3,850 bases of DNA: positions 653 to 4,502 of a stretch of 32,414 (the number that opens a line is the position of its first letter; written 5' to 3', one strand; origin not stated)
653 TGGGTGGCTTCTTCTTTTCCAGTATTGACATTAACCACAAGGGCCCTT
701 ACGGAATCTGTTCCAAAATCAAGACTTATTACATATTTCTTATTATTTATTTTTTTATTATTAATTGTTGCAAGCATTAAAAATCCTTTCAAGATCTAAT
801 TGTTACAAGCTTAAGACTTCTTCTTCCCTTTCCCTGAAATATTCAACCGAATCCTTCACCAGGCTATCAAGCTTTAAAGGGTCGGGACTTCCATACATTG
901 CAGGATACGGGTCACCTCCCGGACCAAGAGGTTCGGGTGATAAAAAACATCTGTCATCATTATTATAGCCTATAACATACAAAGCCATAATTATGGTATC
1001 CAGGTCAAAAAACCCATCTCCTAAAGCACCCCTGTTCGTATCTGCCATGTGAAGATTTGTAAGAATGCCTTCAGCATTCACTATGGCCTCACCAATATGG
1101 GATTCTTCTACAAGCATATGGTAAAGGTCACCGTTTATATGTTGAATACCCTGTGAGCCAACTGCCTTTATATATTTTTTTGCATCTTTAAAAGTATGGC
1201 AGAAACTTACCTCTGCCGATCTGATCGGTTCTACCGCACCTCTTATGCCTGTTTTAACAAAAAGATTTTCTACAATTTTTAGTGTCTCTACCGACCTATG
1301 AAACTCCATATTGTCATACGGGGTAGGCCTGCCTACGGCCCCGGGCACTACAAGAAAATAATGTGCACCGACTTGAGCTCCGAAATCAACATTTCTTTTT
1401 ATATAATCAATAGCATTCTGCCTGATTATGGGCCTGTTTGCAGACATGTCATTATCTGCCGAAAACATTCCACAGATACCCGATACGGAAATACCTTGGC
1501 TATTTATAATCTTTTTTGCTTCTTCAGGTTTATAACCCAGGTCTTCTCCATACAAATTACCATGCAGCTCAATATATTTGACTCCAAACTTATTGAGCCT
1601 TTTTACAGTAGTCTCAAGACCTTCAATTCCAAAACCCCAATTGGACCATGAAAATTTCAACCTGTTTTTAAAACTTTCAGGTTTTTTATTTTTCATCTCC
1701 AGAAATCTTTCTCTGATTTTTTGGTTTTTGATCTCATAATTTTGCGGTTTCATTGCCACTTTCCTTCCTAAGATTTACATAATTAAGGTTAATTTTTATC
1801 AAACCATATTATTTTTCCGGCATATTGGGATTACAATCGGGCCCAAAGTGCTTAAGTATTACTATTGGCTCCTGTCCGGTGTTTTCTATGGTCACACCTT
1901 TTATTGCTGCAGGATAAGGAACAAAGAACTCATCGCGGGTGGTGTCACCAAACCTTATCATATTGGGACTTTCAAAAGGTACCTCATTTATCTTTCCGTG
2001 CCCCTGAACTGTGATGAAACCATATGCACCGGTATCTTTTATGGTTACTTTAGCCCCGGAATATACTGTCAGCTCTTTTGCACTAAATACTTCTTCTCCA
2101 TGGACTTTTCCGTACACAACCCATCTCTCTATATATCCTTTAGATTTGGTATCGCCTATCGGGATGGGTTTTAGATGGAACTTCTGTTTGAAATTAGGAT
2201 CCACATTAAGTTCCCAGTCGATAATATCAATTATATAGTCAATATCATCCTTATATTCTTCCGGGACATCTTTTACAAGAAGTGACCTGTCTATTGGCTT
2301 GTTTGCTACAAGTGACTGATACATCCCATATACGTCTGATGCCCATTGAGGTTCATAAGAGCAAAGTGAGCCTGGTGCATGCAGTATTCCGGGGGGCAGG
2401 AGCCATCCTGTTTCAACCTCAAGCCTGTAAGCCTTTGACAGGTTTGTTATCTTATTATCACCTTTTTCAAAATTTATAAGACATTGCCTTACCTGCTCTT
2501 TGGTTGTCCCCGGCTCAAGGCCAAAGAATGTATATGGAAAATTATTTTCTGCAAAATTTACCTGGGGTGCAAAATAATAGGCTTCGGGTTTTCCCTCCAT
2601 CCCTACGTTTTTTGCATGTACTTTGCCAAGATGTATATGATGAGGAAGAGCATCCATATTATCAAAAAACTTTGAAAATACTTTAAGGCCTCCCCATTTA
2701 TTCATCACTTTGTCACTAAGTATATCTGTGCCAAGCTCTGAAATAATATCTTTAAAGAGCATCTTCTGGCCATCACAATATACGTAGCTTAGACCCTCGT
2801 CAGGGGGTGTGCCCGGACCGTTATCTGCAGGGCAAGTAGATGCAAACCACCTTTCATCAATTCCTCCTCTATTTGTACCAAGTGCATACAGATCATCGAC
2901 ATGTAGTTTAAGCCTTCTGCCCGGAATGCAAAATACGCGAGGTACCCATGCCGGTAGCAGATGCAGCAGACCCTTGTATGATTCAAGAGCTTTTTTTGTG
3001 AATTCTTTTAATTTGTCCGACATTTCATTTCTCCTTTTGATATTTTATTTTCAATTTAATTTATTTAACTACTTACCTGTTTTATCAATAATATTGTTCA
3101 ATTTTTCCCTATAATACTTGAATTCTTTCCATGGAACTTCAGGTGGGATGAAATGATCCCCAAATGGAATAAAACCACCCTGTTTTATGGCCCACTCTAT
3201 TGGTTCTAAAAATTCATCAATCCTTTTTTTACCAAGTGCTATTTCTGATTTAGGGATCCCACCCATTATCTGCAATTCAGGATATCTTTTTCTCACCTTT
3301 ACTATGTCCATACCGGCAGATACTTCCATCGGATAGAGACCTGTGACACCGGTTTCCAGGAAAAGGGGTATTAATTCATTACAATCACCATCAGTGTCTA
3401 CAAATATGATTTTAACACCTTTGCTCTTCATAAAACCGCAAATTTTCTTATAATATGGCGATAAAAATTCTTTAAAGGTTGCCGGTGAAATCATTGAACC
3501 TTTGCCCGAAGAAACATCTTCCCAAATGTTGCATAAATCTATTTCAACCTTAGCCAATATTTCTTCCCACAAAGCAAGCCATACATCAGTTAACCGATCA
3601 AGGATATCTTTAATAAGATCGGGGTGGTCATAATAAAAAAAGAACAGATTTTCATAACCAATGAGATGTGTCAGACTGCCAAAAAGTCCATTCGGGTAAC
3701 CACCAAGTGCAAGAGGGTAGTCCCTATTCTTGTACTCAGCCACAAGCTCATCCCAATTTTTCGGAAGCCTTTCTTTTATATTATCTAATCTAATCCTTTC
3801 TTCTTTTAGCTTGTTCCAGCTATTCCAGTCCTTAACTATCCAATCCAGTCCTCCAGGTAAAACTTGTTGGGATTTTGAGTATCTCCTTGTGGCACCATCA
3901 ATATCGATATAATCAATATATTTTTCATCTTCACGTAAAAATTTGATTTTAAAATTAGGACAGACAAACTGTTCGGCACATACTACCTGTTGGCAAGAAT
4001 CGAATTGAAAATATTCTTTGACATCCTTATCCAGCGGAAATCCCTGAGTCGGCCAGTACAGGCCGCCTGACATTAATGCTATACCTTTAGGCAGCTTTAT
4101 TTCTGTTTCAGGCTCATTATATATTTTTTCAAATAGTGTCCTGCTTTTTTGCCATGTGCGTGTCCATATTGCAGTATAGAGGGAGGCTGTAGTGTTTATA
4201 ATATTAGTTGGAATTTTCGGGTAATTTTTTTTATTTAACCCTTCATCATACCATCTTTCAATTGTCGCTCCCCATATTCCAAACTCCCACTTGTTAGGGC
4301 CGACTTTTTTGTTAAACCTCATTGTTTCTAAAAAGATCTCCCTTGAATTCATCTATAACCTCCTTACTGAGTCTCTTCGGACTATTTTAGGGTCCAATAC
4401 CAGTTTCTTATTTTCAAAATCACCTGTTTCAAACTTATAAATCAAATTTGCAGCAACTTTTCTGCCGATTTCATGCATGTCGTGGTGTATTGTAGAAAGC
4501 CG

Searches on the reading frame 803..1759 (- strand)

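Call 34: search_protein_families(library=ncbifam, proteins=[window:803-1759:-], max_evalue=0.00001)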
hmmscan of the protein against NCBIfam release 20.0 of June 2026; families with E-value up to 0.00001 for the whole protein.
window:803-1759:- (318 aa): 5 families
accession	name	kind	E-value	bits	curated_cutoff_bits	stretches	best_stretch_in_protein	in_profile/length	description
NF041099.2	keto_glucon_epim_IolO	equivalog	1.6e-22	80.1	300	1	79-267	51-240/269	5-keto-L-gluconate epimerase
NF051856.1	PsicseEpim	equivalog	2e-21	77.1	300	1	51-267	21-239/287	D-psicose 3-epimerase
TIGR03234.1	OH-pyruv-isom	equivalog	8.5e-08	31.8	353.45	1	154-266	119-233/254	hydroxypyruvate isomerase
NF007360.0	PRK09856.1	equivalog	3.2e-07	30.1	305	1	44-243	11-213/276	fructoselysine 3-epimerase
NF007444.0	PRK09997.1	equivalog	1e-06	28.4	465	1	145-271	110-239/258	hydroxypyruvate isomerase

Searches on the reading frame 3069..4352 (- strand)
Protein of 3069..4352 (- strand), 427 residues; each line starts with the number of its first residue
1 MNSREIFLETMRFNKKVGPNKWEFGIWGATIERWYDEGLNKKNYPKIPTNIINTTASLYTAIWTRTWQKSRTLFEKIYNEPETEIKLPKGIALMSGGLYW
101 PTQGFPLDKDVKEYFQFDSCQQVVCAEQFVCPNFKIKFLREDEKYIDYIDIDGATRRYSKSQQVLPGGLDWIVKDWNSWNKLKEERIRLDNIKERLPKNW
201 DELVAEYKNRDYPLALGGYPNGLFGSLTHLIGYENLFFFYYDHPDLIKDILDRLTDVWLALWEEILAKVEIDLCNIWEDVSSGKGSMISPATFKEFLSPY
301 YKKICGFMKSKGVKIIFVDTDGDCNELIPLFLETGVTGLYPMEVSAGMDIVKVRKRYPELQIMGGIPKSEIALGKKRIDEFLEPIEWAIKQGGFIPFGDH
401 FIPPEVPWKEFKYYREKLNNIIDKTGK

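Call 34: search_protein_families(library=ncbifam, proteins=[window:3069-4352:-], max_evalue=0.00001)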
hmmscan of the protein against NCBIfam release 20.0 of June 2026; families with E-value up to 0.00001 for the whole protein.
window:3069-4352:- (427 aa): 3 families
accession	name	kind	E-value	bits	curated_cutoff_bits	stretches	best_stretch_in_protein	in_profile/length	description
TIGR01463.1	mtaA_cmuA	subfamily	3e-10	39.9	235.4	1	224-366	148-284/340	MtaA/CmuA family methyltransferase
NF004889.0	PRK06252.1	subfamily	4.4e-08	32.5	244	1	224-371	149-287/340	methylcobalamin:coenzyme M methyltransferase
NF040654.1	MtaA_Meth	equivalog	1.3e-07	30.9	400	1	227-340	150-256/337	methylcobamide:CoM methyltransferase MtaA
